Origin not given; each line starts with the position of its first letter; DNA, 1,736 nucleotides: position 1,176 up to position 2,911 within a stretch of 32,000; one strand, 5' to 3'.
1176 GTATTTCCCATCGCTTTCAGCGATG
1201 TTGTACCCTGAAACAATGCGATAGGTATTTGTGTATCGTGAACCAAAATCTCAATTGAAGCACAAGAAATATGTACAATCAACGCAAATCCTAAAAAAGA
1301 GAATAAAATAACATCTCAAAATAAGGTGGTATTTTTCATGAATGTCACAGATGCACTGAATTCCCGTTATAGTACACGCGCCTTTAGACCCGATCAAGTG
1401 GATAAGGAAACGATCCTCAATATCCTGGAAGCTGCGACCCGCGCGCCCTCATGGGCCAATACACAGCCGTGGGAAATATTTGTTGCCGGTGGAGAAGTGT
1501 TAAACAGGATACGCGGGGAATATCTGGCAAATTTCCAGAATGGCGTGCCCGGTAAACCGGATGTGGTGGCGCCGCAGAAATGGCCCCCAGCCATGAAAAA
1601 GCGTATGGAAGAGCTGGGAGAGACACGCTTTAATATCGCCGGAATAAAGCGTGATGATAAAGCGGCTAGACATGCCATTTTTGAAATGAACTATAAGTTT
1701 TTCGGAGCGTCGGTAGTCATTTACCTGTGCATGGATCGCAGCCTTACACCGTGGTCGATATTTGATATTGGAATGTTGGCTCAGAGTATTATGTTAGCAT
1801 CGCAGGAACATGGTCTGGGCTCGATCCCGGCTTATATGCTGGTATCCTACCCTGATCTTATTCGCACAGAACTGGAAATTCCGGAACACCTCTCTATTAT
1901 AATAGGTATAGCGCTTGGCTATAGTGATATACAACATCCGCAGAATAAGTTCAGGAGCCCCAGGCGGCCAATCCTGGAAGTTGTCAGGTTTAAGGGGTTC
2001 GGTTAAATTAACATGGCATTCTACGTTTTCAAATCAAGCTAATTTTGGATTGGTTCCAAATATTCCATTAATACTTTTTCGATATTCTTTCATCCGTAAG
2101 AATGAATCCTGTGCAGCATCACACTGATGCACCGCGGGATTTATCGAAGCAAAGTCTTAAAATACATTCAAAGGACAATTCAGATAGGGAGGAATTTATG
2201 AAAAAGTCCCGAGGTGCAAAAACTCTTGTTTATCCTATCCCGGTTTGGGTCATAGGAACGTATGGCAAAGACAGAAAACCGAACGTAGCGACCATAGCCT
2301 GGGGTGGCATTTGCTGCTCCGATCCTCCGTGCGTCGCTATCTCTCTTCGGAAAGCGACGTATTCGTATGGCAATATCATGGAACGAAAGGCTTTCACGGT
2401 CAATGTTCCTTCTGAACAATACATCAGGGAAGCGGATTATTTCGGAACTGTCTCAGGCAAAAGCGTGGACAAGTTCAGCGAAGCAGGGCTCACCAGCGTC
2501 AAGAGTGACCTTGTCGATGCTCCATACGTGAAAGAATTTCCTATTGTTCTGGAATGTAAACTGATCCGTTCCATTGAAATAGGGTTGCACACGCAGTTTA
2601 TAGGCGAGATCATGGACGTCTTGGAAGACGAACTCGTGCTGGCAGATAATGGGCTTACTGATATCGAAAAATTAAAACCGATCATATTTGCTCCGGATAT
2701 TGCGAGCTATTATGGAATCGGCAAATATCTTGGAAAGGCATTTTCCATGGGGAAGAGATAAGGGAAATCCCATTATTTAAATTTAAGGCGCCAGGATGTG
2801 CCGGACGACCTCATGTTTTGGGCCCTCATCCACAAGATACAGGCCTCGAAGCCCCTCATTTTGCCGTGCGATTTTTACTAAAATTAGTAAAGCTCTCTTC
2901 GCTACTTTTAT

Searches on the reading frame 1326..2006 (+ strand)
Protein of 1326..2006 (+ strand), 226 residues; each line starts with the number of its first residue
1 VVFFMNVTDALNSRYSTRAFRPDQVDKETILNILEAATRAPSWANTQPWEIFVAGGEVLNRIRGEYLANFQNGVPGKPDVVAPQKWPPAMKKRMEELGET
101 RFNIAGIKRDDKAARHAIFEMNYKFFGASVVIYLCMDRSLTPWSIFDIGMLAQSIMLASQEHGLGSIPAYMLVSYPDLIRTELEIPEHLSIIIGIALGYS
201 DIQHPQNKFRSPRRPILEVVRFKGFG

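Call 52: search_protein_families(library=pfam, proteins=[window:1326-2006:+], max_evalue=0.001)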
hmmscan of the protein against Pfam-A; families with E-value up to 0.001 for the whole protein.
window:1326-2006:+ (226 aa): 2 families
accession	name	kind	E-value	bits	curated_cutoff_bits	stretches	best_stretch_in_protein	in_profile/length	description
PF00881.29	Nitroreductase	-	1.9e-24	87.2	23.5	1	13-199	3-167/167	Nitroreductase family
PF14512.11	TM1586_NiRdase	-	4.2e-09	36.8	27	0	108-220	47-149/215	Putative TM nitroreductase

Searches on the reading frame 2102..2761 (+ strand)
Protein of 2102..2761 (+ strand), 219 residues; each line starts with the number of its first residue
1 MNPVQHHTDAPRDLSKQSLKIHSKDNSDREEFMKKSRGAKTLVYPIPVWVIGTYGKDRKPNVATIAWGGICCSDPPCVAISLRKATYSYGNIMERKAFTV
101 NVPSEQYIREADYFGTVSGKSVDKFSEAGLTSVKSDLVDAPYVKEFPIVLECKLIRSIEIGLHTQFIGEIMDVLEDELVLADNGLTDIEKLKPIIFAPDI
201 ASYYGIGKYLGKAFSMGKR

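Call 52: search_protein_families(library=pfam, proteins=[window:2102-2761:+], max_evalue=0.001)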
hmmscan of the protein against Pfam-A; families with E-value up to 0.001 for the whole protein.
window:2102-2761:+ (219 aa): 1 family
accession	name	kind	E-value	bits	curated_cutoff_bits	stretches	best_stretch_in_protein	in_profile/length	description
PF01613.24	Flavin_Reduct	-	1.8e-32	113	27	1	44-177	4-135/153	Flavin reductase like domain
